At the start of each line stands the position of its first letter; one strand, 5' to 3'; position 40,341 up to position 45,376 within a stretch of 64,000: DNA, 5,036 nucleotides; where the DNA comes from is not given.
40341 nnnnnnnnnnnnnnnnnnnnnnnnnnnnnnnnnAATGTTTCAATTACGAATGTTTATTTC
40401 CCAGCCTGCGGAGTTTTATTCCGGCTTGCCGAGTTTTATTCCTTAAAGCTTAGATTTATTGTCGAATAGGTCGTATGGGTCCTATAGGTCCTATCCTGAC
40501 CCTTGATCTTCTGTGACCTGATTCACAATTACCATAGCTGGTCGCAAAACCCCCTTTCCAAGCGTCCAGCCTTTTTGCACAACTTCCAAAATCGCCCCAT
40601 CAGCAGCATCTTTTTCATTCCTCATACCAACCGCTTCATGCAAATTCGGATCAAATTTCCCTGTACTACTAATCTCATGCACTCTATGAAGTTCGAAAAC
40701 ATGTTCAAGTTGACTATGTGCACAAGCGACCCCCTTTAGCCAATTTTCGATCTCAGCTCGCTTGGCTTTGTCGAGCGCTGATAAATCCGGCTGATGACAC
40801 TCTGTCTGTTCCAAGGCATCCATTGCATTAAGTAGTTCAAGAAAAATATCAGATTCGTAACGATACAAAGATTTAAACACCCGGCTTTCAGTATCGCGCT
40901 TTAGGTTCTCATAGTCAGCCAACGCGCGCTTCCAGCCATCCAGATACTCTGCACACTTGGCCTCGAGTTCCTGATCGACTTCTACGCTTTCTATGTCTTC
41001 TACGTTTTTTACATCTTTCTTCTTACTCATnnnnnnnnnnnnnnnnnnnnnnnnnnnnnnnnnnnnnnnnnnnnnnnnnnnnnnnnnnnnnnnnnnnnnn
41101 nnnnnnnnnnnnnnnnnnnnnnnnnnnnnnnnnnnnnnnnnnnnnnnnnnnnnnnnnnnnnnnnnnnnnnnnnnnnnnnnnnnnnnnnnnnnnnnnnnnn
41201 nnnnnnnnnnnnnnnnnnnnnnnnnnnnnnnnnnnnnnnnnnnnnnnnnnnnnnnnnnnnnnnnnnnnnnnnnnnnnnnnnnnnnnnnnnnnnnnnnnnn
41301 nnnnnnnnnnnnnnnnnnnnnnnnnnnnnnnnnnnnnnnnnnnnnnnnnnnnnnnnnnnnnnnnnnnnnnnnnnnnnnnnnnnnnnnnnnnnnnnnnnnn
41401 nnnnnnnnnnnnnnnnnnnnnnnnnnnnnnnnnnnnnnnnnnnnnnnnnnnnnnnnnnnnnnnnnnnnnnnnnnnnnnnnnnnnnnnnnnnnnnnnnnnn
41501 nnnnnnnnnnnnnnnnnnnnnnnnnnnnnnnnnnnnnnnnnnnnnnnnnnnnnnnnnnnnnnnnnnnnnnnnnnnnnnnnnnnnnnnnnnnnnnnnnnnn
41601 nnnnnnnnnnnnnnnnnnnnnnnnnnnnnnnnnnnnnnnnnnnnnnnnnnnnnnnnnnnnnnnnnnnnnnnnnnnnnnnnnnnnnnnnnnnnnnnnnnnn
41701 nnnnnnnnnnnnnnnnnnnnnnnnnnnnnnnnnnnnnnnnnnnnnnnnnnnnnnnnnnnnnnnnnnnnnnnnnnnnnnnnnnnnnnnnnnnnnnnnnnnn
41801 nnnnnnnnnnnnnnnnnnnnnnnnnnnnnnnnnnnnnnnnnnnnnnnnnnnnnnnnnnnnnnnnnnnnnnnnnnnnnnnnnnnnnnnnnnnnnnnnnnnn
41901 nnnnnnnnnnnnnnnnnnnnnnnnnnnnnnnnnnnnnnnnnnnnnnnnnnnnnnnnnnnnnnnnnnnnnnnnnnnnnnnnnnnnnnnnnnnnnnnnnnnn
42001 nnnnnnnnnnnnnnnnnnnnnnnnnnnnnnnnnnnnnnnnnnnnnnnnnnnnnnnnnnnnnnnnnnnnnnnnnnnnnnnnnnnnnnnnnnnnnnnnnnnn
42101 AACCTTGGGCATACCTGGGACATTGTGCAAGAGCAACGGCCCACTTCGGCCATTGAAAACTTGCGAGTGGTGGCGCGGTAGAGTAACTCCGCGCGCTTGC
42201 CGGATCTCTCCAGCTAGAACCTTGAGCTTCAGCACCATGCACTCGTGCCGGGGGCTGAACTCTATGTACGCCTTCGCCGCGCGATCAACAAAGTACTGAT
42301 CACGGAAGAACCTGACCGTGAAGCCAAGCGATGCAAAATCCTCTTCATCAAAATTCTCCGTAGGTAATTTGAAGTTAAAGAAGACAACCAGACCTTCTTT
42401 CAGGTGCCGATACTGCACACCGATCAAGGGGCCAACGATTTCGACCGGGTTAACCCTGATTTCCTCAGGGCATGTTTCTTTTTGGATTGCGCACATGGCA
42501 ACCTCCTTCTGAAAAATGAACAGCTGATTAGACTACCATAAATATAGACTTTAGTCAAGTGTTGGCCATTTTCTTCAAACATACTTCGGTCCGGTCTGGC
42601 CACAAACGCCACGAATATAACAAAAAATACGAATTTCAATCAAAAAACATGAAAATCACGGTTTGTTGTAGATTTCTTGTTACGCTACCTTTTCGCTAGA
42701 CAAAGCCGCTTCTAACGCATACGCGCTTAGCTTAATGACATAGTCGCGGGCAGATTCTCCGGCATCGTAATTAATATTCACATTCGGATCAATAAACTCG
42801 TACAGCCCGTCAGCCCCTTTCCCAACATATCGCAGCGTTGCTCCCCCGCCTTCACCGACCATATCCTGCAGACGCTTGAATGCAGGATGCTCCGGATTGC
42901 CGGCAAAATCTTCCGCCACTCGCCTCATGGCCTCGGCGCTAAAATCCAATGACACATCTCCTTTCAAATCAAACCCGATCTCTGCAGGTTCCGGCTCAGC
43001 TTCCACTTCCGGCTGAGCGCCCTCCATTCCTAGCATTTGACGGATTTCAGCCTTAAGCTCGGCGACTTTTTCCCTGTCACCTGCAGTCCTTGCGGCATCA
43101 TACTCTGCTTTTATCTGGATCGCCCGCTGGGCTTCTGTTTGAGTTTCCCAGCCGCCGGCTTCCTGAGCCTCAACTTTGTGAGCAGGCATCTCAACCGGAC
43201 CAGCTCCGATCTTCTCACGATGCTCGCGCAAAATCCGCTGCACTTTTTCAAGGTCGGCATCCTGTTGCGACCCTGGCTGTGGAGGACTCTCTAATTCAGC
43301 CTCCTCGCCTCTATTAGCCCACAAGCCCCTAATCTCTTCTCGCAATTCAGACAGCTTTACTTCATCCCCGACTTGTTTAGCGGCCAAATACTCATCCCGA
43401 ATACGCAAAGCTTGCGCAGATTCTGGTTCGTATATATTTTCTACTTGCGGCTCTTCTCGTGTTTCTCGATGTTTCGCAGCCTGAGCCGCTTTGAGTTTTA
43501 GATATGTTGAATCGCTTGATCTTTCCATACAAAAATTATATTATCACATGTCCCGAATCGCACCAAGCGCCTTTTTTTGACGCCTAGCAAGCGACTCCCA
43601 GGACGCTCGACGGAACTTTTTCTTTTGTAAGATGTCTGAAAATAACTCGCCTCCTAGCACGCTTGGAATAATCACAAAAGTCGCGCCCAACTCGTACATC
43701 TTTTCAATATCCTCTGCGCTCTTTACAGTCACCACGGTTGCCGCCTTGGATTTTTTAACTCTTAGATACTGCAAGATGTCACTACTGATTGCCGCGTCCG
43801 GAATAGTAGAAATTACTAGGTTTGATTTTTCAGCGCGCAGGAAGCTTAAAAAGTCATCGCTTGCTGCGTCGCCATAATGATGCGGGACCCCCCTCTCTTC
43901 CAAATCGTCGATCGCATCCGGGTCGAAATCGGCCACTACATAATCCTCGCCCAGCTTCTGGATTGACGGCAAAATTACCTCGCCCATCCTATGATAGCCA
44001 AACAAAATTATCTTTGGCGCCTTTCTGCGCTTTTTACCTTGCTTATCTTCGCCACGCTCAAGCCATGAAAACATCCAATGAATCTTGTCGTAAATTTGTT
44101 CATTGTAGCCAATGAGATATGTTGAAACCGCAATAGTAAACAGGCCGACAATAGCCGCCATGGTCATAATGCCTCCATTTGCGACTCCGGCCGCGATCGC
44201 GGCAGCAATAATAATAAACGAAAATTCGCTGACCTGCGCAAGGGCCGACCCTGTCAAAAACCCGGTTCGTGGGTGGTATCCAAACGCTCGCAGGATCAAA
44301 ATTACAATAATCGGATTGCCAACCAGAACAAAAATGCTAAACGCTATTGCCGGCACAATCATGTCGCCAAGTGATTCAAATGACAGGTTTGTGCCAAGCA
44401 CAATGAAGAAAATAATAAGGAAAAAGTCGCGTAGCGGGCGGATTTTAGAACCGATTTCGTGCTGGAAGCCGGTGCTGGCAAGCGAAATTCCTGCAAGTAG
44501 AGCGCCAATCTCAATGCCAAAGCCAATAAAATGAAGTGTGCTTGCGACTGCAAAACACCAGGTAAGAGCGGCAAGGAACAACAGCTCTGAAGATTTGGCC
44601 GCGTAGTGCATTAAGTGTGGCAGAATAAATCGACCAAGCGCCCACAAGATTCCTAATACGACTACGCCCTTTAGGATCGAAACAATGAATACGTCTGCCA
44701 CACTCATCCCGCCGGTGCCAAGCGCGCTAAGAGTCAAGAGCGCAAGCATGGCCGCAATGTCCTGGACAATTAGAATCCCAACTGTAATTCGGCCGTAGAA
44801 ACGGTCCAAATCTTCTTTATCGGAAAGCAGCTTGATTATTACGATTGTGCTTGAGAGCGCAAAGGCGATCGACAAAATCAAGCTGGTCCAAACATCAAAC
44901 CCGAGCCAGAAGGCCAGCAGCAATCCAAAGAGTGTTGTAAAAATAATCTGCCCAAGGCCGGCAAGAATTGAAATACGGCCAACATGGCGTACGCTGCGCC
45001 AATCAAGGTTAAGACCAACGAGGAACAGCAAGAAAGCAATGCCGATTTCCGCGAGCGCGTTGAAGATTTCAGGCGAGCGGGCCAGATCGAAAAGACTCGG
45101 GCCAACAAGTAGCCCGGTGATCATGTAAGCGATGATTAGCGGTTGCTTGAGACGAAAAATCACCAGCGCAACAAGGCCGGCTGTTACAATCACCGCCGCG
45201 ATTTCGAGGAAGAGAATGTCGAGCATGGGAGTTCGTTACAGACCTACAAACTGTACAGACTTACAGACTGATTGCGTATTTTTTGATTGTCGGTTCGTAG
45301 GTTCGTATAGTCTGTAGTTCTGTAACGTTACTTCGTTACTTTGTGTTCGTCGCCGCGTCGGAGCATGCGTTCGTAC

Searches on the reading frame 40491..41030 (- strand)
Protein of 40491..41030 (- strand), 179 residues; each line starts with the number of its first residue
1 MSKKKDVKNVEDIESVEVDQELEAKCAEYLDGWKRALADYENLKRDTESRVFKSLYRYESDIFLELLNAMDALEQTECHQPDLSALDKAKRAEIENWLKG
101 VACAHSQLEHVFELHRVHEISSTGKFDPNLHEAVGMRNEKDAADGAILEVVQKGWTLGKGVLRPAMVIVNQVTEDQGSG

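Call 98: search_protein_families(library=pfam, proteins=[window:40491-41030:-], max_evalue=0.001)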
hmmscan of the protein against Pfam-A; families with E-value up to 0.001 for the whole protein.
window:40491-41030:- (179 aa): 1 family
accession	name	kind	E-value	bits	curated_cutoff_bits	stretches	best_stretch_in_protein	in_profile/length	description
PF01025.24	GrpE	-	3.7e-32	111.7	25.8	1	7-171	7-165/165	GrpE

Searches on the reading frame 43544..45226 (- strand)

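Call 98: search_protein_families(library=pfam, proteins=[window:43544-45226:-], max_evalue=0.001)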
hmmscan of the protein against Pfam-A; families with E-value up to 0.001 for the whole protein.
window:43544-45226:- (560 aa): 2 families
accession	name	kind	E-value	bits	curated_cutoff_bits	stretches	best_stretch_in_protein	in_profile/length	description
PF00999.27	Na_H_Exchanger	-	5.2e-54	184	26.2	1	15-369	3-366/375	Sodium/hydrogen exchanger, transmembrane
PF02254.24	TrkA_N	-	2.2e-16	60.7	23.8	1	406-521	1-116/116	TrkA-N domain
